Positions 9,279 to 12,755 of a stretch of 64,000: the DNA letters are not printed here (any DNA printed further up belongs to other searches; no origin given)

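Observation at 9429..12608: Usher-like outer-membrane protein fused to a CarbopepD_reg-like beta-sandwich and a C-terminal OmpA peptidoglycan-anchor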

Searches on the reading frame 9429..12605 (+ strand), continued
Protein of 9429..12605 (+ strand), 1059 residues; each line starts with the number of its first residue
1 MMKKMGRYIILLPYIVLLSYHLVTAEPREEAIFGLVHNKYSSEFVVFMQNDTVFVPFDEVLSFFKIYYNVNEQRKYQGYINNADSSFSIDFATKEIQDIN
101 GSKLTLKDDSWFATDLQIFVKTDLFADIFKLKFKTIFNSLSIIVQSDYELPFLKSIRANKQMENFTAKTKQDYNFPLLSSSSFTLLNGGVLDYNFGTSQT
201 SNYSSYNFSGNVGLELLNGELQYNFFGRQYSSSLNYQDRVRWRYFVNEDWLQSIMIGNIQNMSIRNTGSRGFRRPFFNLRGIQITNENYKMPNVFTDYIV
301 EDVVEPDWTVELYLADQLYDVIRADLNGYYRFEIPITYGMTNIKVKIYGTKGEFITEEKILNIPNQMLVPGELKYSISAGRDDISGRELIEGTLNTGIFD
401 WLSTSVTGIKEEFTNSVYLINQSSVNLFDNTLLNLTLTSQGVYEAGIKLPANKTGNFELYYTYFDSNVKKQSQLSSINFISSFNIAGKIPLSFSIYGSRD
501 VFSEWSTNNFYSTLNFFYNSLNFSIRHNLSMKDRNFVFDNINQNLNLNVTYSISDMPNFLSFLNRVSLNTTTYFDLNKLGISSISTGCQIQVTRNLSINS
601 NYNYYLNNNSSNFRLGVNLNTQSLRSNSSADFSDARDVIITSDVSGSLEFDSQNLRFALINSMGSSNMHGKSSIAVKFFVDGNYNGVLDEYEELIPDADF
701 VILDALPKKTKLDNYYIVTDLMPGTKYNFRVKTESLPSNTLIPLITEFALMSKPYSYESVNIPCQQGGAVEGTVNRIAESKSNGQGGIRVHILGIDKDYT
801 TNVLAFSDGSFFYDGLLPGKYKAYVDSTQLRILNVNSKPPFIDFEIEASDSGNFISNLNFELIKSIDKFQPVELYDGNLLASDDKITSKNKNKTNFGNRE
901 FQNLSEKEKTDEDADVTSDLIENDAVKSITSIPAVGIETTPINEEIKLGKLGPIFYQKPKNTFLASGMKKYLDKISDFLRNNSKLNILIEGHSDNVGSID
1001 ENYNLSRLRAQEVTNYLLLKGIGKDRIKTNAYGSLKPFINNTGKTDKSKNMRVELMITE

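Call 27: find_encoding_contigs(protein=P0022, flank=8000, max_places=2)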
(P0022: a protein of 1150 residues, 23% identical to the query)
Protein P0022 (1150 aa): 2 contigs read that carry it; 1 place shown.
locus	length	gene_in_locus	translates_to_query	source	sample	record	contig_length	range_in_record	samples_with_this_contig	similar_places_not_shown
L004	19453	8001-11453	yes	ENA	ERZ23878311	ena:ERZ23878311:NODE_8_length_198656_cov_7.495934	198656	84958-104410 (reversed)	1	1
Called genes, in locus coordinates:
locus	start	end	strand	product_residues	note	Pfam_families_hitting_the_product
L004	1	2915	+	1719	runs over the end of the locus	PF18962:Por_Secre_tail (faint)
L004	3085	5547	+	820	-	PF13573:SprB, PF18962:Por_Secre_tail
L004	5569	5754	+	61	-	-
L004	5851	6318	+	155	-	PF14352:DUF4402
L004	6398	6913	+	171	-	PF14352:DUF4402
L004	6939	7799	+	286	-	-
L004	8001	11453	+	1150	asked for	PF17210:SdrD_B (faint)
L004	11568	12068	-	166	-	PF14352:DUF4402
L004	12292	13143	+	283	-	PF19573:DUF6089, PF13505:OMP_b-brl (weak)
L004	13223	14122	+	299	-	PF19573:DUF6089, PF13505:OMP_b-brl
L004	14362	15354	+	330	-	PF01963:TraB_PrgY_gumN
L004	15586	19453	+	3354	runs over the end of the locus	PF19406:PKD_5, PF22352:K319L-like_PKD (weak), PF00801:PKD (weak), PF18911:PKD_4 (weak), PF18911:PKD_4, PF00801:PKD, PF18911:PKD_4, PF13585:CHU_C, +1 more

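Call 28: find_encoding_contigs(protein=P0016, flank=8000, max_places=2)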
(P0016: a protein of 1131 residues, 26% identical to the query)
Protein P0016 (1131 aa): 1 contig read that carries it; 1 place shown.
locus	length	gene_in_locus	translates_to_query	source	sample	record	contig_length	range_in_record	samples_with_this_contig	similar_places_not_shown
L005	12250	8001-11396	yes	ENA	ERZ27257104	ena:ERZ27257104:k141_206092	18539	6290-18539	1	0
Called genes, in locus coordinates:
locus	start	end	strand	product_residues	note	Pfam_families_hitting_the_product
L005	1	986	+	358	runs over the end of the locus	PF00676:E1_dh, PF02775:TPP_enzyme_C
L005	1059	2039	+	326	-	PF02779:Transket_pyr, PF02780:Transketolase_C, PF17147:PFOR_II (weak)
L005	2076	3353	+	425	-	PF00364:Biotin_lipoyl, PF25997:BSH_YhbJ, PF02817:E3_binding, PF00198:2-oxoacid_dh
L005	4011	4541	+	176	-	PF14352:DUF4402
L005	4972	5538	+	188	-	PF14352:DUF4402 (weak)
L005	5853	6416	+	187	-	PF14352:DUF4402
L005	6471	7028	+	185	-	-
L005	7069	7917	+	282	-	-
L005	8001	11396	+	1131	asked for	PF13620:CarboxypepD_reg (faint), PF17210:SdrD_B (faint), PF22904:NOMO1-like_2nd (faint), PF05036:SPOR (faint)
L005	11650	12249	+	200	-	?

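Call 38: predict_structure(alignment_id=A1)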
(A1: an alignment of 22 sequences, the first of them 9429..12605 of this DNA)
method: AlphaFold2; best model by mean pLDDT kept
length: 1059 residues; sequences in the alignment: 22
mean_pLDDT: 77.7   pTM: 0.51
mean pLDDT of the five models: 77.7, 77.6, 74.9, 74.7, 74.2
residues with pLDDT >= 90: 241; 70-90: 605; 50-70: 104; < 50: 109
segments of 3 or more residues with pLDDT < 50: 1-5, 19-25, 161-172, 267-269, 664-667, 867-943
pLDDT, mean of each block of 10 residues (from residue 1): 45 56 53 84 85 89 85 82 80 88 86 84 90 86 86 66 40 64 66 89 88 83 89 87 84 87 54 78 84 74 84 77 75 75 84 80 82 90 88 90 91 85 84 88 86 75 78 86 71 90 91 88 91 86 90 77 81 86 92 87 90 92 87 87 87 73 56 84 82 85 72 80 80 82 86 77 88 86 86 82 88 88 88 85 86 87 62 30 26 31 28 25 24 28 68 83 84 90 89 79 87 92 85 61 69 88
secondary structure, 60 per line:
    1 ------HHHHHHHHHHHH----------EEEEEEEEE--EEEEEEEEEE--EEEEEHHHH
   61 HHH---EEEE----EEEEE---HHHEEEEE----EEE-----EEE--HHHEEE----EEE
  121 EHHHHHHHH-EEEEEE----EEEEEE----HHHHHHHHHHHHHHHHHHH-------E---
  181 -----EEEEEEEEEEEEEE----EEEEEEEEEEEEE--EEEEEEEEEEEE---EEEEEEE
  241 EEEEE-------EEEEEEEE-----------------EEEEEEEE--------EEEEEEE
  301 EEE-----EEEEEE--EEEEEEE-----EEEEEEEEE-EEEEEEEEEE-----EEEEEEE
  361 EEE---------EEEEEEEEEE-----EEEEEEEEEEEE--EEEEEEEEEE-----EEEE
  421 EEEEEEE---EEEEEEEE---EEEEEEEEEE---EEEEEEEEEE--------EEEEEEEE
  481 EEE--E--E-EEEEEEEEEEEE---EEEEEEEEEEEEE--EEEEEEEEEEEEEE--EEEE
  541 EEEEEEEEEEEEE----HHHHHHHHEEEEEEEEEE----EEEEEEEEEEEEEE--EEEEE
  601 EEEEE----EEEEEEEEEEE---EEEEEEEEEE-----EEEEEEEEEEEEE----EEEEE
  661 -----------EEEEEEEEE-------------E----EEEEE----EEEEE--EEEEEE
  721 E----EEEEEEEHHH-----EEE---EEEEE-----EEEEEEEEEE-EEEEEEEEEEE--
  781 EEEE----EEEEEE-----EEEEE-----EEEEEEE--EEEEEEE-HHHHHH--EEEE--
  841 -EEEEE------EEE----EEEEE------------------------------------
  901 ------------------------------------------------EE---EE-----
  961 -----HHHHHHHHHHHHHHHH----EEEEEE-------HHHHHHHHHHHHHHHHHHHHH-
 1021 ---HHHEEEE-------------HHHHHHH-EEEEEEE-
elements in order (helices of 4 or more, strands of 3 or more residues): H7-18 E29-37 E40-49 E52-56 H57-63 E67-70 E75-79 E86-90 E95-97 E103-105 E111-113 E118-121 H122-129 E131-136 E141-146 H151-169 E186-199 E204-216 E219-230 E234-245 E253-260 E278-285 E294-303 E309-314 E317-323 E329-337 E339-348 E354-363 E373-382 E388-399 E402-411 E417-427 E431-438 E442-451 E455-464 E473-483 E491-502 E506-518 E521-534 E537-553 H558-565 E566-575 E580-593 E596-605 E610-620 E624-633 E639-651 E656-660 E672-680 E699-703 E708-712 E715-721 E726-732 E741-743 E747-751 E757-766 E768-778 E781-784 E789-794 E800-804 E810-816 E819-825 H827-832 E835-838 E842-846 E853-855 E860-864 H966-981 E986-991 H999-1019 E1027-1030 H1044-1050 E1052-1058
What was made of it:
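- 9429..9503 (+): Signal peptide, aa 1-25. Helix 7-18 in the model (call 38).
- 9513..9866 (+): N-terminal periplasmic beta-rich domain, aa 29-146. AF2 pLDDT 80-90 (call 38).
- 10545..11381 (+): Barrel strands 7-24, aa 373-651. Eighteen strands in DSSP, 24 in total (call 38).
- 11442..11681 (+): C-terminal beta-sandwich 1, aa 672-751, at the CTD1 position. Call 38.
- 12027..12257 (+): Disordered acidic linker, aa 867-943. pLDDT below 50 (call 38).
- On Chaperone-usher outer-membrane usher (FimD/PapC type): DSSP of the AF2 model gives 6 + 18 strands (call 38). A six-strand sandwich at aa 294-363 lies between strands 278-285 and 373-382 (call 38). A confident beta-rich domain at aa 29-146 exists (call 38). 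Sandwiches at aa 672-751 and 757-864 (call 38).
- Checked: Residues 867-943 have pLDDT below 50 (call 38).
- The AF2 model (pLDDT 77.7) has 6 + 18 barrel strands, a six-strand insert between strands 6 and 7, and two C-terminal sandwiches (call 38). The model's pTM is 0.51 (call 38).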

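Call 63: search_solved_structures(query=A5, max_evalue=10)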
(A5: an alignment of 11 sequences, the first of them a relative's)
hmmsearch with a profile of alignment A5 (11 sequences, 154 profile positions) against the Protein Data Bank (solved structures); distinct sequences matched with E-value up to 10: 0.

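Call 83: find_related_loci(query=A8, collection=genome_contigs, flank=7000)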
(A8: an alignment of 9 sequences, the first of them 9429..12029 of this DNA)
Query A8 (867 aa) in genome_contigs; peptide patterns used: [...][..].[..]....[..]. (x = any residue, [..] = any of these).
599 stretches matched a pattern (row limit reached: there are more); 581 encode a relative of the query (tblastn E <= 1e-3); the best 80 are kept; 80 distinct loci.
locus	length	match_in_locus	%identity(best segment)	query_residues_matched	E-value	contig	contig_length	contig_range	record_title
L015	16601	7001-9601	55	1-866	0e+0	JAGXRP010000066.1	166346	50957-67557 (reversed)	MAG: Desulfobulbaceae bacterium isolate CROMO_A_116 c_000000847786, whole genome shotgun sequence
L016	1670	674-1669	100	1-332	0e+0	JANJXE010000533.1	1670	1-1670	MAG: Paludibacter sp. isolate RS341_metabat.bin.11 RS341_k141_216219, whole genome shotgun sequence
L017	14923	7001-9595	42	1-862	0e+0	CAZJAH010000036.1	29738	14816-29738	MAG TPA_asm: uncultured Hyphomicrobiales bacterium isolate SRP252850_co1_147 genome assembly, contig: NODE_2644_length_2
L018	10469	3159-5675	32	29-862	9e-140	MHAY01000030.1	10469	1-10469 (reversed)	MAG: Ignavibacteria bacterium RIFOXYC2_FULL_35_21 rifoxyc2_full_scaffold_1971, whole genome shotgun sequence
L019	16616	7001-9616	32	3-862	3e-139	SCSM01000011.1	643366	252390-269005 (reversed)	MAG: Bacteroidetes bacterium isolate FW215_bin.12 FW215_bin.12-27882, whole genome shotgun sequence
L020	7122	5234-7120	38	1-625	3e-134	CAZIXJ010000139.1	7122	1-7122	MAG TPA_asm: uncultured Hyphomicrobiales bacterium isolate SRP332253_co1_21 genome assembly, contig: NODE_17244_length_7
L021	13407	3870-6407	31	29-863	1e-126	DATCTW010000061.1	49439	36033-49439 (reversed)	MAG TPA_asm: Ignavibacteria bacterium isolate SMAG_U7341 k141_118852, whole genome shotgun sequence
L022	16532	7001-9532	33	26-865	3e-137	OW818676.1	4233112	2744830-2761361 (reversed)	metagenome genome assembly, chromosome: 1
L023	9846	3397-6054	29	7-863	4e-97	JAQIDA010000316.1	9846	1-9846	MAG: Candidatus Kapaibacterium sp. isolate GH34 k119_10706, whole genome shotgun sequence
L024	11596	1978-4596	27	1-863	6e-83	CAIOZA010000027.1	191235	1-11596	MAG: uncultured Ignavibacteria bacterium isolate KTt_bin-1687 genome assembly, contig: bin-1687:027/148, whole genome sh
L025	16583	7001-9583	27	11-863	1e-81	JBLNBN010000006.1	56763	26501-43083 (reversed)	MAG: Chloroflexota bacterium isolate MAG150 PRJNA951521_bin11_renamed_5, whole genome shotgun sequence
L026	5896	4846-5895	37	25-370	4e-66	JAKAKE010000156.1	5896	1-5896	MAG: Bacteroidetes bacterium isolate WY4.bin46 NODE_17885_length_5896_cov_1.795805, whole genome shotgun sequence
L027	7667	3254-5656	25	50-862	4e-62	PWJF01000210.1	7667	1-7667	MAG: Ignavibacteriales bacterium isolate CSSed10_136R1 CS-Sed10-C28686, whole genome shotgun sequence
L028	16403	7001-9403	25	47-866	7e-61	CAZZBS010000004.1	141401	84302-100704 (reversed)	MAG TPA_asm: uncultured Lentimicrobiaceae bacterium isolate SRP192927_co7_686 genome assembly, contig: NODE_101_length_1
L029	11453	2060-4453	24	49-864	4e-60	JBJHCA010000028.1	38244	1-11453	MAG: Saprospiraceae bacterium isolate SF2967_J5348.metabat2_refined.058 NODE_1176_length_38244_cov_1.351287, whole genom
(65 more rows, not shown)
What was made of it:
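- Tried and rejected: It worked with a nine-sequence subset (call 83).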

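Call 88: search_protein_representatives(alignment_id=A7)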
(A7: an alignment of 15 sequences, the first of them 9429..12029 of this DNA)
Query: 15 sequences, 992 profile positions. Proteins with E-value up to 0.001 (for the whole library): 12312; up to 1e-10: 6302; up to 1e-30: 2871. The best 150 are listed.
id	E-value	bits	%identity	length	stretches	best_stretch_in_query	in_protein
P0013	0.0e+00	1232.5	-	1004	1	1-987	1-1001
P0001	0.0e+00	1217.8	-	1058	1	1-906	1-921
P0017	0.0e+00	1129.7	-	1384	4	6-979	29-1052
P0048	6.2e-295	997.5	-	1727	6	8-970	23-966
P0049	9.9e-293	990.2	-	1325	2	9-962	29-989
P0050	7.0e-289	977.5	-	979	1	7-896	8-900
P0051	2.8e-285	965.6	-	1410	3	1-975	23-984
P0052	7.0e-283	957.6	-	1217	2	8-975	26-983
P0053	7.1e-275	931.1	-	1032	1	1-892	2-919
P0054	2.3e-272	922.8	-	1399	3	7-969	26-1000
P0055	3.8e-270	915.5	-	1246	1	10-875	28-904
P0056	2.9e-266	902.6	-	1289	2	8-962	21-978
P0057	1.7e-265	900.1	-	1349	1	26-871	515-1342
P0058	2.1e-265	899.8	-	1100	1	28-988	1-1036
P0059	1.2e-264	897.2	-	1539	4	10-971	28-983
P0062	8.8e-263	891.1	-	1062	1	8-971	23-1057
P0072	1.2e-254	864.2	-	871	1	7-867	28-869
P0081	1.2e-245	834.3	-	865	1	7-865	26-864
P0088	2.8e-239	813.3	-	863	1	12-866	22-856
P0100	3.6e-232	789.7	-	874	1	3-867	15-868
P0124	2.8e-220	750.4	-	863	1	7-861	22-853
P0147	7.3e-214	729.1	-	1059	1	11-968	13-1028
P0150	2.5e-213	727.4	-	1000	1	7-968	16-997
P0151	3.5e-213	726.9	-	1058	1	3-891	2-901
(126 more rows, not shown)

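Call 93: search_protein_families(library=pfam, proteins=[P0002, P0016, P0008], max_evalue=10)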
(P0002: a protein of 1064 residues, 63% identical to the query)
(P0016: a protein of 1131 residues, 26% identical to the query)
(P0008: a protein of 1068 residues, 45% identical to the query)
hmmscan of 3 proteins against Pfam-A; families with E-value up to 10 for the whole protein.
P0002 (1064 aa): 5 families
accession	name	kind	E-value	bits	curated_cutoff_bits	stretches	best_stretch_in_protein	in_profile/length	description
PF00691.25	OmpA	-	3.6e-15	56.5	27.2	1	962-1053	4-97/98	OmpA family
PF17210.9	SdrD_B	-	1.3e-05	25.8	29.7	2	779-826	18-65/112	SdrD B-like domain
PF13620.12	CarboxypepD_reg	-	0.00076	20.2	32.3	1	770-826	2-55/82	Carboxypeptidase regulatory-like domain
PF00041.27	fn3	-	0.018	15.7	25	1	714-735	49-70/84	Fibronectin type III domain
PF25059.1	FN3_DSCAM-DSCAML_C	-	0.052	14.3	39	1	707-735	38-66/89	DSCAM/DSCAML C-terminal Fn3-like domain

P0016 (1131 aa): 8 families
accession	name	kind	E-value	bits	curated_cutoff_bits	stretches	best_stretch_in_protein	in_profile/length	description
PF17210.9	SdrD_B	-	1.4e-08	35.3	29.7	2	782-834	14-66/112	SdrD B-like domain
PF13620.12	CarboxypepD_reg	-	1.7e-07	31.9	32.3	2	784-832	6-54/82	Carboxypeptidase regulatory-like domain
PF05036.18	SPOR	-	1.3e-05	25.9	21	2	1051-1123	3-75/76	SPOR domain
PF17802.7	SpaA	-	0.0022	18.5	23.1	1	787-831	11-57/91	Prealbumin-like fold domain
PF25020.1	TTR_TEN1-4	-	0.0066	16.8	27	1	314-380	13-75/86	Teneurin TTR-like domain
PF23193.1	NOMO_3rd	-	0.0076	16.7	27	1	808-856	60-109/120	NOMO third transthyretin-like domain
PF20598.4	DUF6795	-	0.06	14.1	27.4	1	781-863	1-76/103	Domain of unknown function (DUF6795)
PF23194.1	NOMO_5th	-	0.066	14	27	1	795-854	19-80/89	NOMO fifth transthyretin-like domain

P0008 (1068 aa): 5 families
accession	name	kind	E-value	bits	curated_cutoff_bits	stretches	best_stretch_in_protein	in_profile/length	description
PF00691.25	OmpA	-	1.5e-14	54.5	27.2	1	969-1054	11-98/98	OmpA family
PF13620.12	CarboxypepD_reg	-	0.00013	22.6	32.3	1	777-834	2-56/82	Carboxypeptidase regulatory-like domain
PF17210.9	SdrD_B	-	0.0095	16.6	29.7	1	790-833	22-65/112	SdrD B-like domain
PF20111.4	DUF6501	-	0.11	12.8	23.8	1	720-743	23-46/67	Family of unknown function (DUF6501)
PF12099.14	DUF3575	-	0.11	12.2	21.1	1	582-619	23-60/177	Protein of unknown function (DUF3575)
